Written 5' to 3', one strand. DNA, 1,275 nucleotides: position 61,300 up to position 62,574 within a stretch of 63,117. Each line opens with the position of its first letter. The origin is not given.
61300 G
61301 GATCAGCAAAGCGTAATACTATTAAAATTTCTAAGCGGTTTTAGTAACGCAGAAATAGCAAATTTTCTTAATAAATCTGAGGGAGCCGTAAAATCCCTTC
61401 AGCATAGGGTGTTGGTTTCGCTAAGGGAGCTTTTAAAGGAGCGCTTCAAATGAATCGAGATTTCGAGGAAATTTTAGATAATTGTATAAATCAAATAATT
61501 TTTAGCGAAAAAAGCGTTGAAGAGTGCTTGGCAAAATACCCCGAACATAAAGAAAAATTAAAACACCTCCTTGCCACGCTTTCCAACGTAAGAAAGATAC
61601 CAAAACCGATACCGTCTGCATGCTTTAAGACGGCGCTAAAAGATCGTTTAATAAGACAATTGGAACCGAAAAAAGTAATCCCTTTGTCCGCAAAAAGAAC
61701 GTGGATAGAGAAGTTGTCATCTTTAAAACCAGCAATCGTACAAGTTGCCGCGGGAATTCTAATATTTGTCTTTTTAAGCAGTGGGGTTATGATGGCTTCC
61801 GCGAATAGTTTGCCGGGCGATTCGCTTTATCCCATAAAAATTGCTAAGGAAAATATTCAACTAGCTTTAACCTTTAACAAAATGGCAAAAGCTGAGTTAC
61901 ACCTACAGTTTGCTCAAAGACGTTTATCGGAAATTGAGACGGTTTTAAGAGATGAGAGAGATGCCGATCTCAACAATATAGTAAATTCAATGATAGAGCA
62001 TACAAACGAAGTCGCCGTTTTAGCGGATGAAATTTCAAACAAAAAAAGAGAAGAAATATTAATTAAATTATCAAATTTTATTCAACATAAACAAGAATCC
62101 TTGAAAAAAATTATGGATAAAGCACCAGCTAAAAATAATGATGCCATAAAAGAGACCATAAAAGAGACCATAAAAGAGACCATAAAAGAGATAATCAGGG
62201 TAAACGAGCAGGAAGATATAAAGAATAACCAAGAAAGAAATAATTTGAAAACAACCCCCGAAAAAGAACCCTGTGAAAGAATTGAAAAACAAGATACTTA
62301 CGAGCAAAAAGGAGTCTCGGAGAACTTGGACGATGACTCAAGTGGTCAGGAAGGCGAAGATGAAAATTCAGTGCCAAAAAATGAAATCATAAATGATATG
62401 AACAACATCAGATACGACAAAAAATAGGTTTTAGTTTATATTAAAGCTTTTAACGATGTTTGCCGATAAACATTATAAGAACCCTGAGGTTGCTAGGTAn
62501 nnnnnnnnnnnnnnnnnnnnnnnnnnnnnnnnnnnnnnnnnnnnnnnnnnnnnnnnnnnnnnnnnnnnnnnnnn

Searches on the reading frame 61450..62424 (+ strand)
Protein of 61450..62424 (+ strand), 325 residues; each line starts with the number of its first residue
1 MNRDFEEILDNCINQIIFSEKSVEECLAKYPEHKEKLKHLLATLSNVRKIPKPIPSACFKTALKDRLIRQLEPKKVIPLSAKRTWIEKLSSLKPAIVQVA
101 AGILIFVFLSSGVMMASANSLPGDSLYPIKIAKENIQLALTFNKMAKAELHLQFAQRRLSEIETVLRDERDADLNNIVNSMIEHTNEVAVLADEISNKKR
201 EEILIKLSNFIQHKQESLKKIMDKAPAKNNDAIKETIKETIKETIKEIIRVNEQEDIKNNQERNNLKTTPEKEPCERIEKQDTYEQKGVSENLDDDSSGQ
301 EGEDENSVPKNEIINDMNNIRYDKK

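Call 23: find_homologous_proteins(query=window:61450-62424:+, max_evalue=0.00001)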
Query window:61450-62424:+ (325 aa): 18 proteins with E <= 0.00001 among 4173 candidates.
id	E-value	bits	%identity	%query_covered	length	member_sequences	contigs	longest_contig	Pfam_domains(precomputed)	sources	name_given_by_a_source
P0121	1.4e-197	673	99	100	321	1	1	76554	PF18915.6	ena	-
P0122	4.1e-65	238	49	81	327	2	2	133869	PF18915.6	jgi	-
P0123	3.0e-63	232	43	94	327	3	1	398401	PF18915.6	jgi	-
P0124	3.3e-21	94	30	87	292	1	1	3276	PF18915.6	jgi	jgi:hypothetical protein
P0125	1.3e-20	92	28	72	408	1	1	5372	PF18915.6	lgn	-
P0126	2.1e-20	91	29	80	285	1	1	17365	PF18915.6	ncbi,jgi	-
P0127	3.0e-20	91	30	85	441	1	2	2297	PF18915.6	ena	-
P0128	8.0e-20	90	35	50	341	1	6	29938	PF18915.6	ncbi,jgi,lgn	-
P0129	5.3e-19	87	28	86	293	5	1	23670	PF18915.6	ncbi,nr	ncbi:MAG: DUF5667 domain-containing protein [Anaerolineales bacterium]|nr:DUF5667 domain-containing 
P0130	5.3e-19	87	30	84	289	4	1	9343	PF18915.6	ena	-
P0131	1.1e-17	83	30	74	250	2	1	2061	PF18915.6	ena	-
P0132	1.7e-17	82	30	67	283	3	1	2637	PF18915.6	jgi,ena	-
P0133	8.3e-15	73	33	56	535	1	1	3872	PF18914.7,PF18915.6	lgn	-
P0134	1.9e-14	72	28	85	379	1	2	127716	PF18915.6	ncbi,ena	-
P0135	1.7e-13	69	34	56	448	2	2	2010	PF18914.7,PF18915.6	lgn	-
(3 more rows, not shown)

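Call 24: find_encoding_contigs(protein=P0121, flank=10000, max_places=3)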
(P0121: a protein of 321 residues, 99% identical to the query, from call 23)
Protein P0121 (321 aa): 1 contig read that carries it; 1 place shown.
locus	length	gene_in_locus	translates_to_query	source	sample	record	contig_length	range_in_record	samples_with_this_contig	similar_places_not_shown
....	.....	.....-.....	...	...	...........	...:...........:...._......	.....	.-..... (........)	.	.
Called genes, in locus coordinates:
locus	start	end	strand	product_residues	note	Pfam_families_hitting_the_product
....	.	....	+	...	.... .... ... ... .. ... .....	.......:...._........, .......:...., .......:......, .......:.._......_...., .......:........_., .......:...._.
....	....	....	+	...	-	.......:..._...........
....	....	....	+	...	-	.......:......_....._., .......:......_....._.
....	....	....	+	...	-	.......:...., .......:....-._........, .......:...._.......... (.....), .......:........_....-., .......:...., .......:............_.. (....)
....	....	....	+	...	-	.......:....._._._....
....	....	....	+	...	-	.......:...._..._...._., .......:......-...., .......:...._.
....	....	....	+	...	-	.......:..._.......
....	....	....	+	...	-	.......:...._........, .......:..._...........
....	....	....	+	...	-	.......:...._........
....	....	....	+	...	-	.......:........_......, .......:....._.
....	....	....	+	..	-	-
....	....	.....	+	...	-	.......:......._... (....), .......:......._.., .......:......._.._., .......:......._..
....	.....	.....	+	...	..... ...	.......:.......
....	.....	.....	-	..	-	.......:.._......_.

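Call 25: find_encoding_contigs(protein=P0122, flank=6000, max_places=4)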
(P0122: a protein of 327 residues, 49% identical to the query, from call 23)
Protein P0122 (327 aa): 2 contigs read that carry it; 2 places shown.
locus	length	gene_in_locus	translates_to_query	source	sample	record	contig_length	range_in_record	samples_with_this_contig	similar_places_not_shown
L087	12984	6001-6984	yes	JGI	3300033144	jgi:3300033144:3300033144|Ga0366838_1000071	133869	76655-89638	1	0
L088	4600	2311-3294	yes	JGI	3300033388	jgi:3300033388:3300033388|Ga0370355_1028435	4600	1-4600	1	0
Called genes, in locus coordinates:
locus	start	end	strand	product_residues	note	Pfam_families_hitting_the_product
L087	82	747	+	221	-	PF00834:Ribul_P_3_epim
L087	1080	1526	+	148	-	PF01797:Y1_Tnp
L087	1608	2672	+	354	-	PF00383:dCMP_cyt_deam_1, PF14437:MafB19-deam, PF01872:RibD_C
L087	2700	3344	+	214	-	PF00677:Lum_binding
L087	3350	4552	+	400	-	PF00926:DHBP_synthase, PF00925:GTP_cyclohydro2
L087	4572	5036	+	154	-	PF00885:DMRL_synthase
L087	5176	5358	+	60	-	-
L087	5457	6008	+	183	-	PF04542:Sigma70_r2, PF08281:Sigma70_r4_2, PF04545:Sigma70_r4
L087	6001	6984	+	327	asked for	PF18915:DUF5667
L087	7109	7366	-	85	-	PF09723:Zn_ribbon_8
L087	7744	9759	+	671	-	PF00989:PAS (weak), PF13426:PAS_9 (faint), PF00512:HisKA, PF02518:HATPase_c, PF00072:Response_reg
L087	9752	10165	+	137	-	PF00072:Response_reg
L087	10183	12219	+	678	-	PF00512:HisKA, PF02518:HATPase_c, PF00072:Response_reg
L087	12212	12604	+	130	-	PF00072:Response_reg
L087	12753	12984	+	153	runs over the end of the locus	PF06347:SH3_4, PF08239:SH3_3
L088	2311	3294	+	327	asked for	PF18915:DUF5667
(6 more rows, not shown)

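Call 46: find_encoding_contigs(protein=P0128, flank=3500, max_places=2)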
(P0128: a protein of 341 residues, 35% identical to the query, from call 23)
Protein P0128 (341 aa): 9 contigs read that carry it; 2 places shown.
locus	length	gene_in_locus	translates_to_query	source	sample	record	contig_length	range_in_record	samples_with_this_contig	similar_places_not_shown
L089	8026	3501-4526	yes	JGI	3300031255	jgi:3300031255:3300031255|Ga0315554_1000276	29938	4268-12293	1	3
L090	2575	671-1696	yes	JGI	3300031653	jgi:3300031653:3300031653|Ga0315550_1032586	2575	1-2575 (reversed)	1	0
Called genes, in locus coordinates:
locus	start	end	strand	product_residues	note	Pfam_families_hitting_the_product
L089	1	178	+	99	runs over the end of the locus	PF13451:zf_Tbcl, PF09723:Zn_ribbon_8 (faint), PF23477:zf_Tbcl_2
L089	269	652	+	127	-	-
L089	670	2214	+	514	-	PF02310:B12-binding, PF04055:Radical_SAM, PF13282:DUF4070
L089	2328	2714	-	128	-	PF01541:GIY-YIG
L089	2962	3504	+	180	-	PF04542:Sigma70_r2, PF08281:Sigma70_r4_2, PF04545:Sigma70_r4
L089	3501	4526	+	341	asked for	PF18915:DUF5667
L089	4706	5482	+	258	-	PF04402:SIMPL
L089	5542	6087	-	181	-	PF02677:QueH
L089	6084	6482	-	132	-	PF09946:DUF2178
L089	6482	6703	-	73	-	PF12844:HTH_19, PF13443:HTH_26 (weak), PF01381:HTH_3, PF13560:HTH_31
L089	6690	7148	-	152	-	PF09946:DUF2178 (weak)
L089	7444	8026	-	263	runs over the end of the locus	PF00004:AAA, PF05496:RuvB_N, PF17864:AAA_lid_4, PF05491:WHD_RuvB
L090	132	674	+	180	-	PF04542:Sigma70_r2, PF08281:Sigma70_r4_2, PF04545:Sigma70_r4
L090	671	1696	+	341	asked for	PF18915:DUF5667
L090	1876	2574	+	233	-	?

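Call 47: find_encoding_contigs(protein=P0134, flank=3500, max_places=2)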
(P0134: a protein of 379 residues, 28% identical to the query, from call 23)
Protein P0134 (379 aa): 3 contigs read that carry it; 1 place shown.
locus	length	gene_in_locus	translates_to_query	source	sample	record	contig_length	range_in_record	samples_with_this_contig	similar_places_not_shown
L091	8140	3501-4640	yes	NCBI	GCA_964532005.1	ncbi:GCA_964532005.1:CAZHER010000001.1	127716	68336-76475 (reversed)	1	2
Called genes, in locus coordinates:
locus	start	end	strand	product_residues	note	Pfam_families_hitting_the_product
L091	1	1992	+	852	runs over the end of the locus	PF02861:Clp_N, PF13191:AAA_16 (weak), PF00004:AAA, PF17871:AAA_lid_9, PF00004:AAA, PF07724:AAA_2, PF07728:AAA_5, PF10431:ClpB_D2-small, +3 more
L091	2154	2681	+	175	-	PF00156:Pribosyltran (weak)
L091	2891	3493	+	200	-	PF07638:Sigma70_ECF (faint), PF04542:Sigma70_r2, PF08281:Sigma70_r4_2, PF04545:Sigma70_r4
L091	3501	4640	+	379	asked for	PF18915:DUF5667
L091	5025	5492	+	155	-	PF18923:DUF5673 (faint)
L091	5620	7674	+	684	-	PF17191:RecG_wedge, PF01336:tRNA_anti-codon (weak), PF04851:ResIII, PF00270:DEAD, PF00271:Helicase_C, PF19833:RecG_dom3_C (weak)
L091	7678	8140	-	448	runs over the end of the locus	PF18073:Zn_ribbon_LapB, PF13481:AAA_25, PF03796:DnaB_C, PF06745:ATPase, PF08423:Rad51 (faint), PF23442:DUF7125, PF13541:ChlI (weak)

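Call 48: find_encoding_contigs(protein=P0126, flank=3500, max_places=2)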
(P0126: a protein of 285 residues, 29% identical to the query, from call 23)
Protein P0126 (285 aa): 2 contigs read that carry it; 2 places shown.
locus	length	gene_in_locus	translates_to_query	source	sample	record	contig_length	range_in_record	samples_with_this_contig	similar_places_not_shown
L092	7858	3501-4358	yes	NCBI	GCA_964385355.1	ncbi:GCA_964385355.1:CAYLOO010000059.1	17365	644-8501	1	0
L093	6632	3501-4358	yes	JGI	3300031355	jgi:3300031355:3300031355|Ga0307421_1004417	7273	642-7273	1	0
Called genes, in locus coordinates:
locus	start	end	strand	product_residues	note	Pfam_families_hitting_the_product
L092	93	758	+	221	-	PF01161:PBP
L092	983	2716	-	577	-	PF03193:RsgA_GTPase (faint), PF00009:GTP_EFTU, PF00350:Dynamin_N, PF01926:MMR_HSR1, PF02421:FeoB_N (faint), PF00350:Dynamin_N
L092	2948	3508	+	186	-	PF07638:Sigma70_ECF (faint), PF04542:Sigma70_r2, PF08281:Sigma70_r4_2, PF04545:Sigma70_r4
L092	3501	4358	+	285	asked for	PF18915:DUF5667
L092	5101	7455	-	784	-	PF03600:CitMHS, PF02080:TrkA_C, PF00939:Na_sulph_symp, PF03600:CitMHS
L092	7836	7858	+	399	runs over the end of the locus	PF12867:DinB_2 (weak)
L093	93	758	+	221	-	PF01161:PBP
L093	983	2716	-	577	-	PF03193:RsgA_GTPase (faint), PF00009:GTP_EFTU, PF00350:Dynamin_N, PF01926:MMR_HSR1, PF02421:FeoB_N (faint), PF00350:Dynamin_N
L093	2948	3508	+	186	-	PF07638:Sigma70_ECF (faint), PF04542:Sigma70_r2, PF08281:Sigma70_r4_2, PF04545:Sigma70_r4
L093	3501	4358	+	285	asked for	PF18915:DUF5667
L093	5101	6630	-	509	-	?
